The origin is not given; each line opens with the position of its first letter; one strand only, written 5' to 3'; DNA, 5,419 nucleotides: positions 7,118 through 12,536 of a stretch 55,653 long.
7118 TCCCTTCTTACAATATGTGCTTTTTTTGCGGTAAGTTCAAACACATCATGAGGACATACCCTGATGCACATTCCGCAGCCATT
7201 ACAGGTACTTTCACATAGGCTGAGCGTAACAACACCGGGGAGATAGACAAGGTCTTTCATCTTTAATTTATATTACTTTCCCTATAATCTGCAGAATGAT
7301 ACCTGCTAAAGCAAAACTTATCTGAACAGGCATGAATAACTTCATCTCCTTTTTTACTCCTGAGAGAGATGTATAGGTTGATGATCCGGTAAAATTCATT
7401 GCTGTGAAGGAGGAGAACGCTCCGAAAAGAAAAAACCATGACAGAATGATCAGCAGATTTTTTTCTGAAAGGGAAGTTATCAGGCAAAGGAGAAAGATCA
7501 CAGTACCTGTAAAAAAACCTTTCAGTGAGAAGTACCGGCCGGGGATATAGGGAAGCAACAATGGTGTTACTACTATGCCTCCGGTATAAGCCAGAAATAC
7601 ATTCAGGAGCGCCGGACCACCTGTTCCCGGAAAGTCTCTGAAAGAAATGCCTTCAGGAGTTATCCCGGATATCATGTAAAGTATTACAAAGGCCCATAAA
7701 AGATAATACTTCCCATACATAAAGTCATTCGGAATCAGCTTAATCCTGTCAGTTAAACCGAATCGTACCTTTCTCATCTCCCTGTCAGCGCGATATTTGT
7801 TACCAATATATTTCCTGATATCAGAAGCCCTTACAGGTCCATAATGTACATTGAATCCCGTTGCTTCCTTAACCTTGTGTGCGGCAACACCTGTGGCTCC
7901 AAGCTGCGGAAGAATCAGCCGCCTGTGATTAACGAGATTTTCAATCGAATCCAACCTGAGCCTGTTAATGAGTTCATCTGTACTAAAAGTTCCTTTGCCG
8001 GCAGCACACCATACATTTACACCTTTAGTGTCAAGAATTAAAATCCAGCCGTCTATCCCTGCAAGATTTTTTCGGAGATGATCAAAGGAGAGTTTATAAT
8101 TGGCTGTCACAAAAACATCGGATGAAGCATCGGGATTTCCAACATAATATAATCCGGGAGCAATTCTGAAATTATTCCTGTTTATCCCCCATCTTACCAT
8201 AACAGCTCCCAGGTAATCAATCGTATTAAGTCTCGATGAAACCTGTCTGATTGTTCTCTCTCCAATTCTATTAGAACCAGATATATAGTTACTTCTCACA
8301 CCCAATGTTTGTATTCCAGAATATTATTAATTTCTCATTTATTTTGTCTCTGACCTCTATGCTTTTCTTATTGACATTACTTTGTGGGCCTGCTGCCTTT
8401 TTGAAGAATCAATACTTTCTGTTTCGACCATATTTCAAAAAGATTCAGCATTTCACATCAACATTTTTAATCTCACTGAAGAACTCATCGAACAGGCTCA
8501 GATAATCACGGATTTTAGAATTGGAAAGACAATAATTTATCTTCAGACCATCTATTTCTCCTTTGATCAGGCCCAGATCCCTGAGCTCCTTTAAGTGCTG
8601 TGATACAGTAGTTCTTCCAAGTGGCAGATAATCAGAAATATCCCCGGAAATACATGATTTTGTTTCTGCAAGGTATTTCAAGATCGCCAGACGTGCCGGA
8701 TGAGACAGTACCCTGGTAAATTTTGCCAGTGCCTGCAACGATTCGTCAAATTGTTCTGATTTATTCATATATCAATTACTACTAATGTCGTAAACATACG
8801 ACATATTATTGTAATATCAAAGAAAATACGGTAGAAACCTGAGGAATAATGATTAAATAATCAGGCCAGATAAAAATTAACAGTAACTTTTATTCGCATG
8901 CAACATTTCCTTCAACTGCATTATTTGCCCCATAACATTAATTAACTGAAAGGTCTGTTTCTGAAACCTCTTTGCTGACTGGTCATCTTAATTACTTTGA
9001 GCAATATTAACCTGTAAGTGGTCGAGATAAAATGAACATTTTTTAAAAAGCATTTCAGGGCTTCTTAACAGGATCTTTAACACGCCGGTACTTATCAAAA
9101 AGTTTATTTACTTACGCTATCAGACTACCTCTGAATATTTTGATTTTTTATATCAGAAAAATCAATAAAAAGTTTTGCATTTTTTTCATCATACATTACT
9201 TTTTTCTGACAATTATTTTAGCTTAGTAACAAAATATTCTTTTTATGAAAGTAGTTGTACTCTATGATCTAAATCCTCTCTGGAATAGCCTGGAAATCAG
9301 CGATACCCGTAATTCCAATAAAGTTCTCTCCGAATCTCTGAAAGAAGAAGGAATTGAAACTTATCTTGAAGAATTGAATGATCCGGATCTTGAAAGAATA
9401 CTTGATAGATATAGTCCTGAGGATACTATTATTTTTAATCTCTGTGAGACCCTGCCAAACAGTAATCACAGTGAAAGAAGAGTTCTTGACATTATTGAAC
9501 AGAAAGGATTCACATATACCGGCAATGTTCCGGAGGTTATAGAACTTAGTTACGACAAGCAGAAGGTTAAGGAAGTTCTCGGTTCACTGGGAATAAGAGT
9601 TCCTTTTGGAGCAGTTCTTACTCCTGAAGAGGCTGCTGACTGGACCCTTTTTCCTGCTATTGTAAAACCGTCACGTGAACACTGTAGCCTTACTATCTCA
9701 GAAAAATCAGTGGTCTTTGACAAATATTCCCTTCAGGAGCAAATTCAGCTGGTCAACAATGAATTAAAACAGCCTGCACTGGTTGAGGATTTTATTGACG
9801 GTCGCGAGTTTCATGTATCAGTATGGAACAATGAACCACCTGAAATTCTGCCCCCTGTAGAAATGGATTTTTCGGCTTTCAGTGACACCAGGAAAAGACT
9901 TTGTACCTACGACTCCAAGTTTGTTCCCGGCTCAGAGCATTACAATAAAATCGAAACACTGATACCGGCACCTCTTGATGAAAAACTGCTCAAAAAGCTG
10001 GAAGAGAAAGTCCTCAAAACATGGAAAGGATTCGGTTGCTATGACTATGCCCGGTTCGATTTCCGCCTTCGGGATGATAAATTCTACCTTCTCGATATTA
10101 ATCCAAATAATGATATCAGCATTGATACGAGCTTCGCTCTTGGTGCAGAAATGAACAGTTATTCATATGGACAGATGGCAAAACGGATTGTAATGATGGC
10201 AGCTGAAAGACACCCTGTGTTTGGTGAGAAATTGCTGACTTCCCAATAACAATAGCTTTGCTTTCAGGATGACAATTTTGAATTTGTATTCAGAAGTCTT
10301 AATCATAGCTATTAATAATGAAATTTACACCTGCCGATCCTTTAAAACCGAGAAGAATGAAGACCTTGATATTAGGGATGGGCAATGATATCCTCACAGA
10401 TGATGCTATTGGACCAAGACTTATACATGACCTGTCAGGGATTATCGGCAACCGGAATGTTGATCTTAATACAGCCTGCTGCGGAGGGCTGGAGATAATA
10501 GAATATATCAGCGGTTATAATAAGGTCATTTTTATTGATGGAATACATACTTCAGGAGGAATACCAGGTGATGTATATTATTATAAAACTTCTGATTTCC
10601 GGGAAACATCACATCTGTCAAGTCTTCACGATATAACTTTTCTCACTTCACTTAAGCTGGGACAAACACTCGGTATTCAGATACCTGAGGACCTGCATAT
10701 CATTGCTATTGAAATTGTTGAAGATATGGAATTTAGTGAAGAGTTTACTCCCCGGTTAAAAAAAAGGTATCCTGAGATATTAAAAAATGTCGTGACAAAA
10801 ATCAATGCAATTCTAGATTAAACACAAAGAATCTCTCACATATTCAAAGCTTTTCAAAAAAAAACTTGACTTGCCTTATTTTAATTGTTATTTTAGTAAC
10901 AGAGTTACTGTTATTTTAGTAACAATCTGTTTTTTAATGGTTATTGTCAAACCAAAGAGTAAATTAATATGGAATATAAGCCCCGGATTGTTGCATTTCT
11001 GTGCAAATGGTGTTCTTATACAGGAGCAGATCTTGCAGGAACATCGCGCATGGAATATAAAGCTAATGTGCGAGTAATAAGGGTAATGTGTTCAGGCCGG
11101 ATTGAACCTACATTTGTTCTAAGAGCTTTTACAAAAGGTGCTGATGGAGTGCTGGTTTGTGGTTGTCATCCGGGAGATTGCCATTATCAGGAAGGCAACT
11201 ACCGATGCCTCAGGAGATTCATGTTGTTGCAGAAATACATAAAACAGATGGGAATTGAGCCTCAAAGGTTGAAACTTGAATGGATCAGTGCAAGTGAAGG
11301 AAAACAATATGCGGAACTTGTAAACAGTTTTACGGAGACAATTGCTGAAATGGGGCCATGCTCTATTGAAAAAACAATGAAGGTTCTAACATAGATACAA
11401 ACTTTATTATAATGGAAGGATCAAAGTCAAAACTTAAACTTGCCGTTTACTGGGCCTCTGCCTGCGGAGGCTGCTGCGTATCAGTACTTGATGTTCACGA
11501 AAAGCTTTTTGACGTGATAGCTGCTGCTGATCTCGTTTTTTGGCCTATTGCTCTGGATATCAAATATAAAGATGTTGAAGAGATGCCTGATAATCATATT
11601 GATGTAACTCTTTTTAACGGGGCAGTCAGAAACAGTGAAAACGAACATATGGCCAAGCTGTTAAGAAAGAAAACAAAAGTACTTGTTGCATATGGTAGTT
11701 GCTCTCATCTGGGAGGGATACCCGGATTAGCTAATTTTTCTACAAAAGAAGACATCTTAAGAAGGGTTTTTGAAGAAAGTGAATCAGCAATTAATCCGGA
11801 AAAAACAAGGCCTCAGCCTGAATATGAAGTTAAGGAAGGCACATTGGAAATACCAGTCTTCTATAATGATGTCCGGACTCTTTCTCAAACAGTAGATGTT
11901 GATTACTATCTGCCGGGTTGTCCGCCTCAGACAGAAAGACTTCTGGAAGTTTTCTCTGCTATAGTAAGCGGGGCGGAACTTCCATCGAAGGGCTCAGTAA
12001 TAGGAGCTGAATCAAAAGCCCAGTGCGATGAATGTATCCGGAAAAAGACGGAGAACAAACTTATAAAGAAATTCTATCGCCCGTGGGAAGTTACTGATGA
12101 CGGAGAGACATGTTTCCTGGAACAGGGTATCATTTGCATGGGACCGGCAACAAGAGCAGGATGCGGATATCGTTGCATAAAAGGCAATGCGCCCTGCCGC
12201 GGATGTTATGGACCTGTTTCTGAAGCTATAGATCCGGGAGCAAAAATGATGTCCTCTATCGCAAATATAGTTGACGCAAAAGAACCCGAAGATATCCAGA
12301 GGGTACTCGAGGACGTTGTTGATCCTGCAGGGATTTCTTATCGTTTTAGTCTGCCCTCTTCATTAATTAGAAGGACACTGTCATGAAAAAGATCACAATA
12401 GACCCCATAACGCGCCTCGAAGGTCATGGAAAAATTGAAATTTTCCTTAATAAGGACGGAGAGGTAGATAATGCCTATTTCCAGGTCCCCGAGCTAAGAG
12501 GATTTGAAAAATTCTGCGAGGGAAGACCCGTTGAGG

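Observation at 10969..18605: Group-3c-type Mvh hydrogenase operon that ends in a Qmo-like membrane module instead of HdrBC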

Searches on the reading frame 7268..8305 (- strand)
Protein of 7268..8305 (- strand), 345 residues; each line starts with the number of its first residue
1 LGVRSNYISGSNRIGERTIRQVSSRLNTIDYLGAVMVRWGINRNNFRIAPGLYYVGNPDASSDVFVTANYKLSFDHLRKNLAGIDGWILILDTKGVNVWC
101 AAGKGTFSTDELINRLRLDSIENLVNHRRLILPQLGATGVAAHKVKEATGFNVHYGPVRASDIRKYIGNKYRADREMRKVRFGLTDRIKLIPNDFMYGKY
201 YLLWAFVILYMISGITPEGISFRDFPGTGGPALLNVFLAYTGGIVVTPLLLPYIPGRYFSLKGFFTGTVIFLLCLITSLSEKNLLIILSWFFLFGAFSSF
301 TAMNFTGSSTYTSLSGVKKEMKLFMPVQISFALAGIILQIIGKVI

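Call 7: search_protein_families(library=pfam, proteins=[window:7268-8305:-], max_evalue=0.00001)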
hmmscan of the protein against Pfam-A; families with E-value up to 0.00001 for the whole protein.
window:7268-8305:- (345 aa): 1 family
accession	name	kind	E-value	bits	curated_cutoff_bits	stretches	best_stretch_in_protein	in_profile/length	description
PF03599.22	CdhD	-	2.4e-12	46.8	24.8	1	47-165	267-385/387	CO dehydrogenase/acetyl-CoA synthase delta subunit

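Call 62: search_protein_families(library=ncbifam, proteins=[window:7268-8305:-], max_evalue=0.00001)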
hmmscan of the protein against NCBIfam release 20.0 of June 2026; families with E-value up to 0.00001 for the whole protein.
window:7268-8305:- (345 aa): 3 families
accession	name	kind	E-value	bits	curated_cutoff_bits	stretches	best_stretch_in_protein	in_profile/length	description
NF040863.1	HgcA_corrinoid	equivalog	3.3e-124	414.3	275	1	19-344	1-324/325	mercury methylation corrinoid protein HgcA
NF043039.1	HgcAB_like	equivalog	4.9e-59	200.7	285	1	44-311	12-278/350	HgcAB-like fusion protein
NF003195.0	PRK04165.1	equivalog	1.6e-19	70.1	306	1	46-170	322-446/450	acetyl-CoA decarbonylase/synthase complex subunit gamma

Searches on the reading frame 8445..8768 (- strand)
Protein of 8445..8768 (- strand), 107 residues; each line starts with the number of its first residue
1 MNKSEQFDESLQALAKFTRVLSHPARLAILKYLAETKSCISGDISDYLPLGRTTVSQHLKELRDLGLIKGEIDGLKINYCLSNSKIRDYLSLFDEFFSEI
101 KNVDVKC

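Call 7: search_protein_families(library=pfam, proteins=[window:8445-8768:-], max_evalue=0.00001)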
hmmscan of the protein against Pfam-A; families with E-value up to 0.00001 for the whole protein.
window:8445-8768:- (107 aa): 2 families
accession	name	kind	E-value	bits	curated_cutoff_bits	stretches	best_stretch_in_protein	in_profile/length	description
PF01022.26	HTH_5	-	1.8e-12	47.4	22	1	23-69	1-46/47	Bacterial regulatory protein, arsR family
PF12840.13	HTH_20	-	5.3e-10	39.5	27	1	21-70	1-50/51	Helix-turn-helix domain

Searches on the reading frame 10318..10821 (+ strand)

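Call 3: search_protein_families(library=pfam, proteins=[window:10318-10821:+], max_evalue=0.01)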
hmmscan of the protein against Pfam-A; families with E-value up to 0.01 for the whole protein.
window:10318-10821:+ (167 aa): 1 family
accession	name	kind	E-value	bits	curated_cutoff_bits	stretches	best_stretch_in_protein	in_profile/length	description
PF01750.23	HycI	-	4.9e-09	36.5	23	1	34-159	2-128/130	Hydrogenase maturation protease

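Call 4: search_protein_families(library=ncbifam, proteins=[window:10318-10821:+], max_evalue=0.01)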
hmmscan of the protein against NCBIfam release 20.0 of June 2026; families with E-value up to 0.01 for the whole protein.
window:10318-10821:+ (167 aa): 7 families
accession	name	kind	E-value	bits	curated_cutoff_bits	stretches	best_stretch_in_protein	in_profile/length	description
TIGR00072.1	hydrog_prot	superfamily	3.1e-24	85.6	47.45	1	17-160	1-143/145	hydrogenase maturation protease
NF045519.1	NiFeSe_H2_mat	exception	1.9e-20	73.2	190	1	15-166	2-151/152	NiFeSe hydrogenase maturation protease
TIGR00140.1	hupD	subfamily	2.1e-14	53.7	151.8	1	17-164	2-149/151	HyaD/HybD family hydrogenase maturation endopeptidase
NF007777.0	PRK10466.1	equivalog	4.8e-11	42.7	190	1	14-163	1-150/164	HyaD/HybD family hydrogenase maturation endopeptidase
TIGR00130.1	frhD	equivalog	6.3e-05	23.1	134.95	1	15-162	4-151/153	coenzyme F420-reducing hydrogenase, FrhD protein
TIGR01441.2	GPR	equivalog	0.00032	19.9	120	1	12-39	91-118/306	GPR endopeptidase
TIGR00142.1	hycI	equivalog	0.0092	15.8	119.1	1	17-50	2-35/146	hydrogenase maturation peptidase HycI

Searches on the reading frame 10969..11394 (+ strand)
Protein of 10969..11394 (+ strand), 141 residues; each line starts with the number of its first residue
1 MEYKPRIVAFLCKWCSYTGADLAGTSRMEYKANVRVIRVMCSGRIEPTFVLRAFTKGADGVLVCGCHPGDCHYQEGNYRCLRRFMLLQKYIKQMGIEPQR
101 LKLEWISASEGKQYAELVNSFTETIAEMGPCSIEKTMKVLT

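Call 3: search_protein_families(library=pfam, proteins=[window:10969-11394:+], max_evalue=0.01)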
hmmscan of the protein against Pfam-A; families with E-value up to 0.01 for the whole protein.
window:10969-11394:+ (141 aa): 1 family
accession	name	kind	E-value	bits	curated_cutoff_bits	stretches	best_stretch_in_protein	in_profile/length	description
PF02662.21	FlpD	-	4.8e-56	188.5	22.3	1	7-129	1-123/123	Methyl-viologen-reducing hydrogenase, delta subunit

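Call 4: search_protein_families(library=ncbifam, proteins=[window:10969-11394:+], max_evalue=0.01)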
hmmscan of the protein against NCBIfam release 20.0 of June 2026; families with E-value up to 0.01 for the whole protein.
window:10969-11394:+ (141 aa): 4 families
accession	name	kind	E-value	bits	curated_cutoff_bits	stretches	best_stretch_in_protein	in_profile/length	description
NF040770.1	hetero_SS_HdrA2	exception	3.8e-56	190.7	1100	1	4-133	647-776/777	CoB-CoM heterodisulfide reductase HdrA2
NF045873.1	F420_non_VhuD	exception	1e-38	132.4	215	1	5-133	2-130/132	F420-non-reducing hydrogenase iron-sulfur subunit VhuD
NF041891.1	hdrA_Methbact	equivalog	1.5e-14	53.2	1300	1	6-126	645-759/762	ferredoxin:CoB-CoM heterodisulfide reductase subunit HdrA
NF041778.1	hetero_SS_HdrA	equivalog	9.8e-05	20.3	1400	1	7-79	656-727/771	ferredoxin:CoB-CoM heterodisulfide reductase subunit HdrA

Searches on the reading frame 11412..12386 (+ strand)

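Call 3: search_protein_families(library=pfam, proteins=[window:11412-12386:+], max_evalue=0.01)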
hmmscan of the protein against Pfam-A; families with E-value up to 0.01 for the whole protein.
window:11412-12386:+ (324 aa): 1 family
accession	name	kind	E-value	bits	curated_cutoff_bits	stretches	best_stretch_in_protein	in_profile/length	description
PF01058.29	Oxidored_q6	-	4.3e-24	85.1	27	1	18-183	1-127/128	NADH ubiquinone oxidoreductase, 20 Kd subunit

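Call 4: search_protein_families(library=ncbifam, proteins=[window:11412-12386:+], max_evalue=0.01)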
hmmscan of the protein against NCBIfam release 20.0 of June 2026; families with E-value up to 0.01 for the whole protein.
window:11412-12386:+ (324 aa): 13 families
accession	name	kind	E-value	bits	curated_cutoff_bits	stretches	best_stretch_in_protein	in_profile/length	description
NF045875.1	F420_non_VhuG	exception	1.1e-67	228.2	450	1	6-321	3-283/286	F420-non-reducing hydrogenase subunit VhuG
NF040831.1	sulfhyd_ShyD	equivalog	8.3e-26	91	460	3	8-138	1-123/240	NAD(P)-dependent hydrogenase/sulfhydrogenase 2 subunit delta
NF040836.1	sulfhyd_HydD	equivalog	4.8e-22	78.4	500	2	5-138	3-129/261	NADPH-dependent hydrogenase/sulfhydrogenase 1 subunit delta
TIGR03294.1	FrhG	equivalog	3.9e-16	59.5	245.5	2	11-104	5-94/228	coenzyme F420 hydrogenase subunit gamma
NF005012.1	PRK06411.1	subfamily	1.1e-06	28.2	116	1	151-182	121-152/166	NADH-quinone oxidoreductase subunit NuoB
TIGR01957.1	nuoB_fam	subfamily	3.8e-06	26.9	142.7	1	151-181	105-135/145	NADH-quinone oxidoreductase subunit B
NF011393.0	PRK14818.1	equivalog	0.00031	20.3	255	0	151-180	118-147/173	NADH dehydrogenase subunit B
NF011394.0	PRK14819.1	equivalog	0.00046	19.8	312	1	151-182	119-150/264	NADH-quinone oxidoreductase subunit B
NF011392.0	PRK14817.1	equivalog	0.0009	19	271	0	151-179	123-151/182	NADH-quinone oxidoreductase subunit B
NF011395.0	PRK14820.1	equivalog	0.002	17.9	263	1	151-184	120-153/180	NADH-quinone oxidoreductase subunit B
NF011390.0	PRK14815.1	equivalog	0.0044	16.3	281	0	151-181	120-150/183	NADH dehydrogenase subunit B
NF045520.1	H2_NiFeSe_small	exception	0.0045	16.4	470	0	79-140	135-199/314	NiFeSe hydrogenase small subunit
TIGR01416.1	Rieske_proteo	equivalog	0.0092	16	97.4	0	67-108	86-127/176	ubiquinol-cytochrome c reductase iron-sulfur subunit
